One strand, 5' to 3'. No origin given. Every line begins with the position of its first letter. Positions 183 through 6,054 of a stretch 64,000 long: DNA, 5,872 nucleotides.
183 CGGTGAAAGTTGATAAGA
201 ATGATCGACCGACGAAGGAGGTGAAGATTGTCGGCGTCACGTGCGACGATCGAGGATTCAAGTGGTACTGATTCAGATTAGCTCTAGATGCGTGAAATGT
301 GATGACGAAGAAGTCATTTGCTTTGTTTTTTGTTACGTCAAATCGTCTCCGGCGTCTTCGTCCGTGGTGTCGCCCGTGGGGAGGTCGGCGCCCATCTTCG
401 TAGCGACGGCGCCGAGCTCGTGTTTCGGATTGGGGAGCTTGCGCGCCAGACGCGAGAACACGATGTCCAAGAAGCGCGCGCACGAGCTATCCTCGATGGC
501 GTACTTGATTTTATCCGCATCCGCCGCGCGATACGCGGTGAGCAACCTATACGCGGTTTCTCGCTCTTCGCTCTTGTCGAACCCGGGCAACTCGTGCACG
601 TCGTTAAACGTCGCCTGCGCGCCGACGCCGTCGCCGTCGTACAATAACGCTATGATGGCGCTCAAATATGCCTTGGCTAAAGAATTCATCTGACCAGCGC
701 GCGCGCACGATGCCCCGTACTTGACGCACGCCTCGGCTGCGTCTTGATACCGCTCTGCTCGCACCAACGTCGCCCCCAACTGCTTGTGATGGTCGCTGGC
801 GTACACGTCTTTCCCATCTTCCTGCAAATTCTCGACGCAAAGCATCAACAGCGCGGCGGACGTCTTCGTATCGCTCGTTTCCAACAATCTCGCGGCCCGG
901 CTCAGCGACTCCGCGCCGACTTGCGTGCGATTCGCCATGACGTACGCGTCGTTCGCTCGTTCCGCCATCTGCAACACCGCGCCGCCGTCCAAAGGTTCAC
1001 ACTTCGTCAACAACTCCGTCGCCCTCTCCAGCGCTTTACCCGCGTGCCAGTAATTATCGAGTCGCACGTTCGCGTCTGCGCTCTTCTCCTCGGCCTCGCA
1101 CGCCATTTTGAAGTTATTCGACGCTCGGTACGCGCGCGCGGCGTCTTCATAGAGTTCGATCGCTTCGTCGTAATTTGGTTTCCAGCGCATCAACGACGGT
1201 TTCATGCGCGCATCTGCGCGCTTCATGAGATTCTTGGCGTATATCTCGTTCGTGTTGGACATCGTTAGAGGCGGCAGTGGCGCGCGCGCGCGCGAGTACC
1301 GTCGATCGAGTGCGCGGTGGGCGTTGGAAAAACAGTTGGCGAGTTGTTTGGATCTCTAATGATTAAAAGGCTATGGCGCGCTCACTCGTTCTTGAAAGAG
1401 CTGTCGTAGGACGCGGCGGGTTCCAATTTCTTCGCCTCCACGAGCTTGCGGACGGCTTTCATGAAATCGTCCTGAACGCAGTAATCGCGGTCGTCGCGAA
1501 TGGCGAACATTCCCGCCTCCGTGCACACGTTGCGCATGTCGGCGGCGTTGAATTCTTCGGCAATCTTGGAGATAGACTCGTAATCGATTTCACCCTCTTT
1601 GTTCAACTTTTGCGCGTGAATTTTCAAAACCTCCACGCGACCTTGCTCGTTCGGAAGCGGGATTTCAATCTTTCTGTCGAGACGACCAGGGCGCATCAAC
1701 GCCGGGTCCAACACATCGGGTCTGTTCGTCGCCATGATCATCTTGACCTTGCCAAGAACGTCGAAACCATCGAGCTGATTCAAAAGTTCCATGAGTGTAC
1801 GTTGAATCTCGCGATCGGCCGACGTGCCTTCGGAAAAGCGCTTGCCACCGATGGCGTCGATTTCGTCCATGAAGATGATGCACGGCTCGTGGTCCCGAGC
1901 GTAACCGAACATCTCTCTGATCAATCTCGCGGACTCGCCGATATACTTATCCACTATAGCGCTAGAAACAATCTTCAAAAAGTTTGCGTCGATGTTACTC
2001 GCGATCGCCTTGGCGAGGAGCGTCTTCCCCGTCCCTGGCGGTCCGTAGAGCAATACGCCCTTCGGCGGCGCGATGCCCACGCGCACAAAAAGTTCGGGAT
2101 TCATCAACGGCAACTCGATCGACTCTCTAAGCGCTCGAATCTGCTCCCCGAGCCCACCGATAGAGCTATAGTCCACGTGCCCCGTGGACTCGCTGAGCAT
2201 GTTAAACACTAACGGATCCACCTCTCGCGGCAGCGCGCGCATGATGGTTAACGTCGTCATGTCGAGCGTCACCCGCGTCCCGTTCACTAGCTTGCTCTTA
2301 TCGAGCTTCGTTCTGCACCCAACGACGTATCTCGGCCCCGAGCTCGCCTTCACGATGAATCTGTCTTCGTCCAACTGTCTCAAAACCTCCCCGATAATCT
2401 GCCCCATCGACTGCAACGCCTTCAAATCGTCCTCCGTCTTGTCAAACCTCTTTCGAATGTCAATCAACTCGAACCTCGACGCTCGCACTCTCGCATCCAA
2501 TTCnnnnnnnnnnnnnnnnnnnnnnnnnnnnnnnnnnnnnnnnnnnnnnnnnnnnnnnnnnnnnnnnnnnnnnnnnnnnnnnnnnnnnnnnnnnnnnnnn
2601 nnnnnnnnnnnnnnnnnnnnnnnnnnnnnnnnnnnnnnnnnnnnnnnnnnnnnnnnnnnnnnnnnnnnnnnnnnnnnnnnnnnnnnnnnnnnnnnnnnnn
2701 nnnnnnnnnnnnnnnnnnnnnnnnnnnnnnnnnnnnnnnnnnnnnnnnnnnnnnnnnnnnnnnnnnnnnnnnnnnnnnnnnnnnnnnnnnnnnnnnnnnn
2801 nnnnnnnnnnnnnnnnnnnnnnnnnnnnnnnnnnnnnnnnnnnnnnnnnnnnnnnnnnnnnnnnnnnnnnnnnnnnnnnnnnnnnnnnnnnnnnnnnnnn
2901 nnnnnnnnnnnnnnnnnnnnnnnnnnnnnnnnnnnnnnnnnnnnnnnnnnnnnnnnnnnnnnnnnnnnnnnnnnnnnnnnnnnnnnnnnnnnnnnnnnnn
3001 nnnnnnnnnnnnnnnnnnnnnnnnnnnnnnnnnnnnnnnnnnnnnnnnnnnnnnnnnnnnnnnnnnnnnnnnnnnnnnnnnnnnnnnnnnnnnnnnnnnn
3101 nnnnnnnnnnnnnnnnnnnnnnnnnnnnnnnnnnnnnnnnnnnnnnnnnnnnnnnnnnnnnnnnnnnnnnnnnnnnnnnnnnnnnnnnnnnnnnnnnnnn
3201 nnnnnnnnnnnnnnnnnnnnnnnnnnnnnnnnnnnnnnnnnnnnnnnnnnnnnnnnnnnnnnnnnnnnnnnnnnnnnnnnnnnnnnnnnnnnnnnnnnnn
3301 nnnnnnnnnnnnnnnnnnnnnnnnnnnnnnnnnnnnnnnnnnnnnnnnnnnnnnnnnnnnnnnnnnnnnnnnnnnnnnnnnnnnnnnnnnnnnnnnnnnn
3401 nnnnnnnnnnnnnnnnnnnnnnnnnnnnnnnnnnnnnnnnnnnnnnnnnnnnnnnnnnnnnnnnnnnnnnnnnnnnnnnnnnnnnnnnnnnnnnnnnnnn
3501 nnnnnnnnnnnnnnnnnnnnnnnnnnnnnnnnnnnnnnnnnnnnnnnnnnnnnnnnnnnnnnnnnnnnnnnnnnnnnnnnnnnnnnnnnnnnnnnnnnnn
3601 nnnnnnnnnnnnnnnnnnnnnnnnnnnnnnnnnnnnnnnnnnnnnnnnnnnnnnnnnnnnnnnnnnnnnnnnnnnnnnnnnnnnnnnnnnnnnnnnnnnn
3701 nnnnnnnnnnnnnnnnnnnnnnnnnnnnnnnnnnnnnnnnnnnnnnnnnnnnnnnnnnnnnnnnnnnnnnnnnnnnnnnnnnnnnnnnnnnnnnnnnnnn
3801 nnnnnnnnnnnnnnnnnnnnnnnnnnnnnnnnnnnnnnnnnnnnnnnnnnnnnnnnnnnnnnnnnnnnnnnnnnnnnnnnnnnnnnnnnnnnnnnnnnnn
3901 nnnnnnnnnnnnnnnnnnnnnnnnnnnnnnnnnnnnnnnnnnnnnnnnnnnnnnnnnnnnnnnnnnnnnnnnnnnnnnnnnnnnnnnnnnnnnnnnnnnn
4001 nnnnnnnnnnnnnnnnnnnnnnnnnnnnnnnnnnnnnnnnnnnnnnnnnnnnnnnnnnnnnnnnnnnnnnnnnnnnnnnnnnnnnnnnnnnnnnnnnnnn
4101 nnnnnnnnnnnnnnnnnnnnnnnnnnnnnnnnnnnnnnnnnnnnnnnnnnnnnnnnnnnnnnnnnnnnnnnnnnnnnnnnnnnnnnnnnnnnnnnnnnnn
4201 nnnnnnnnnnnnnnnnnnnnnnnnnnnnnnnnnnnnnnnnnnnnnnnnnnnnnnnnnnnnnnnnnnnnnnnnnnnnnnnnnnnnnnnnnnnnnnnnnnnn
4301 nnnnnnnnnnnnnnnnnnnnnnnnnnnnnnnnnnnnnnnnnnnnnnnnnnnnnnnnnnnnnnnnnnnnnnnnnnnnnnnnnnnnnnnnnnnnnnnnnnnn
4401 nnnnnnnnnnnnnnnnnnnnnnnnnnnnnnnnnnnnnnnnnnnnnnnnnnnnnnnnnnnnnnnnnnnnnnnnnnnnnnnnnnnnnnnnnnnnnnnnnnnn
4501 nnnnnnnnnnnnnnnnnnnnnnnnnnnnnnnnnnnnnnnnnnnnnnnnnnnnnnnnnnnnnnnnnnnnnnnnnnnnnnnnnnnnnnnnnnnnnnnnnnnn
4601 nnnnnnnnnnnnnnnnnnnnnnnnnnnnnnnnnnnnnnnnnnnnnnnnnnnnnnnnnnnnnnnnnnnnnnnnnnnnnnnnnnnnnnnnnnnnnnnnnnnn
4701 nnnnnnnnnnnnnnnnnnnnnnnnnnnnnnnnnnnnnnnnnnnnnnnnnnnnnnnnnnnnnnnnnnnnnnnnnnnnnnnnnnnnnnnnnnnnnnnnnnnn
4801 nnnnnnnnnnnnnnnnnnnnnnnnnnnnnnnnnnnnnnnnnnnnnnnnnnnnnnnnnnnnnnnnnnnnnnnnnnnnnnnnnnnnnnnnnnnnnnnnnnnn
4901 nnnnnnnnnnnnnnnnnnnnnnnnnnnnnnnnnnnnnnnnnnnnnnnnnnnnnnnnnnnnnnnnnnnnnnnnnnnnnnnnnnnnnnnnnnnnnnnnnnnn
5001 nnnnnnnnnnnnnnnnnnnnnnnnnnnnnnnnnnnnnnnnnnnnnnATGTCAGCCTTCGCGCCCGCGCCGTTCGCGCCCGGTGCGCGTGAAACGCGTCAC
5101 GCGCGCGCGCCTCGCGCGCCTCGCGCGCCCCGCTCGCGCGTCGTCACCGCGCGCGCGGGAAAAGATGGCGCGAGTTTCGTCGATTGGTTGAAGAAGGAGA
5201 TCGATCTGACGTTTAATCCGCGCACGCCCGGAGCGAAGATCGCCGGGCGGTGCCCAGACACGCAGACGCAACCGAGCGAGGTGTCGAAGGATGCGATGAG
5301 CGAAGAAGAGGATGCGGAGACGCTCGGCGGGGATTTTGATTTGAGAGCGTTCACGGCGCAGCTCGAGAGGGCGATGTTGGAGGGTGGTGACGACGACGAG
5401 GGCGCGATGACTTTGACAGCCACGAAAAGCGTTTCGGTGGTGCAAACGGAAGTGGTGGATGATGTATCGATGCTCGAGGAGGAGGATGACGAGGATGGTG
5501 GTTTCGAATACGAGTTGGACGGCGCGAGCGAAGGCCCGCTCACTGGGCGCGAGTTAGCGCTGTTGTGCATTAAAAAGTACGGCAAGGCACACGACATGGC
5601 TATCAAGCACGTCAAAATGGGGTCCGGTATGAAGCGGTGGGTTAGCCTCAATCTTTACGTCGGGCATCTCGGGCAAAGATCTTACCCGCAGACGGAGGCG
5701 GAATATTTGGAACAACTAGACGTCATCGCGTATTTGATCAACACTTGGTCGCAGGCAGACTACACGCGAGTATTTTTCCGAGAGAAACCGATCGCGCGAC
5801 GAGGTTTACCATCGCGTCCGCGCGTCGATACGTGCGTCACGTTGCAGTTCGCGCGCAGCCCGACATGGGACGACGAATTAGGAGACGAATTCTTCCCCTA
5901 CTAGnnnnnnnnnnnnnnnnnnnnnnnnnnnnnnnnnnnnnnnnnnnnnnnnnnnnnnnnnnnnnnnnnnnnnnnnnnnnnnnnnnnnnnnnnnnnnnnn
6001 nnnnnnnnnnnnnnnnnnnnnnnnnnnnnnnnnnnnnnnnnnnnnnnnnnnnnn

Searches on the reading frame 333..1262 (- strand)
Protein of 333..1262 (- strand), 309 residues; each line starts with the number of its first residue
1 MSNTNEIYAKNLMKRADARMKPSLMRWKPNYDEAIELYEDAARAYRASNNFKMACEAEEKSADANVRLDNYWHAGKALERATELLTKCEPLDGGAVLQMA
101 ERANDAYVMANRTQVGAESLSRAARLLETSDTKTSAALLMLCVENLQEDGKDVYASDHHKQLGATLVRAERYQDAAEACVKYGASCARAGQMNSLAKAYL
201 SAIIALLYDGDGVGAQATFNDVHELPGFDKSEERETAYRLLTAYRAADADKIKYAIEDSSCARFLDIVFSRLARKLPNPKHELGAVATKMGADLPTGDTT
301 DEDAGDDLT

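Call 13: search_protein_families(library=pfam, proteins=[window:333-1262:-])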
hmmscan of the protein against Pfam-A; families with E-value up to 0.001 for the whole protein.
window:333-1262:- (309 aa): 1 family
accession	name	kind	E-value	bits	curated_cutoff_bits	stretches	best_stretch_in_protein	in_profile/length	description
PF14938.12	SNAP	-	1.9e-18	67.4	25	1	9-257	3-258/282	Soluble NSF attachment protein, SNAP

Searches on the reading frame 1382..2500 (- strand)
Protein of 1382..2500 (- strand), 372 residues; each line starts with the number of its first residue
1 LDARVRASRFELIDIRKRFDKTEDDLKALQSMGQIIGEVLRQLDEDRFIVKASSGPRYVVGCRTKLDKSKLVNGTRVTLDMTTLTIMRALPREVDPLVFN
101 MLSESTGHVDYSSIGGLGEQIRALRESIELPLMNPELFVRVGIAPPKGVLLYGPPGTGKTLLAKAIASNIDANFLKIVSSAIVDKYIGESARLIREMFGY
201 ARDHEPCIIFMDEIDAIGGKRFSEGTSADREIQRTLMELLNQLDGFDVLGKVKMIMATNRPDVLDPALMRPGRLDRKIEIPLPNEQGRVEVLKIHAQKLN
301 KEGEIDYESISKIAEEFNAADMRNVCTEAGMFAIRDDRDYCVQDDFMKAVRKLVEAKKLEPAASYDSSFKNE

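Call 13: search_protein_families(library=pfam, proteins=[window:1382-2500:-])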
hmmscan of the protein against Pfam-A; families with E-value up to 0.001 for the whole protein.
window:1382-2500:- (372 aa): 12 families
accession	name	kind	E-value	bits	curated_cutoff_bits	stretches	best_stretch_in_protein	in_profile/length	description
PF00004.35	AAA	-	6.3e-44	150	21.2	1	149-282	1-131/131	ATPase family associated with various cellular activities (AAA)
PF16450.11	Prot_ATP_ID_OB_C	-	2.4e-13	50.1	23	1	36-91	1-56/56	Proteasomal ATPase OB C-terminal domain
PF17862.7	AAA_lid_3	-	3.8e-09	36.4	27.2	1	305-347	2-44/45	AAA+ lid domain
PF07728.20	AAA_5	-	2.2e-06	28.1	22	1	148-269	1-136/139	AAA domain (dynein-related subfamily)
PF13191.12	AAA_16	-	2.7e-06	28.4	32.6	1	145-173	23-51/167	AAA ATPase domain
PF05496.18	RuvB_N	-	3.5e-06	27.3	27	1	148-215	35-94/159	Holliday junction DNA helicase RuvB P-loop domain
PF07724.20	AAA_2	-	2.4e-05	24.9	27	1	149-241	6-100/166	AAA domain (Cdc48 subfamily)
PF21236.3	PRS7_OB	-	6.9e-05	22.8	26.7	1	42-91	20-69/69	26S proteasome regulatory subunit 7, OB domain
PF05673.19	DUF815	-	0.00021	21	23.8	1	144-214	51-116/249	Protein of unknown function (DUF815)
PF13401.12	AAA_22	-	0.00024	21.9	27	0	149-173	8-35/130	AAA domain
PF20720.3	nSTAND3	-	0.00083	19.5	27.2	0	149-269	20-120/155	Novel STAND NTPase 3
PF06068.19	TIP49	-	0.00086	19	23.8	0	146-188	50-94/347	TIP49 P-loop domain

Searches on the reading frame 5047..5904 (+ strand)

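Call 13: search_protein_families(library=pfam, proteins=[window:5047-5904:+])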
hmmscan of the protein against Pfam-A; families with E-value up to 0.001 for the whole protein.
window:5047-5904:+ (285 aa): 1 family
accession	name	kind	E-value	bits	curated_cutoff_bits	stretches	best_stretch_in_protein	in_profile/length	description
PF11267.13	DUF3067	-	2.1e-11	44.6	25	1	169-268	2-88/98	Domain of unknown function (DUF3067)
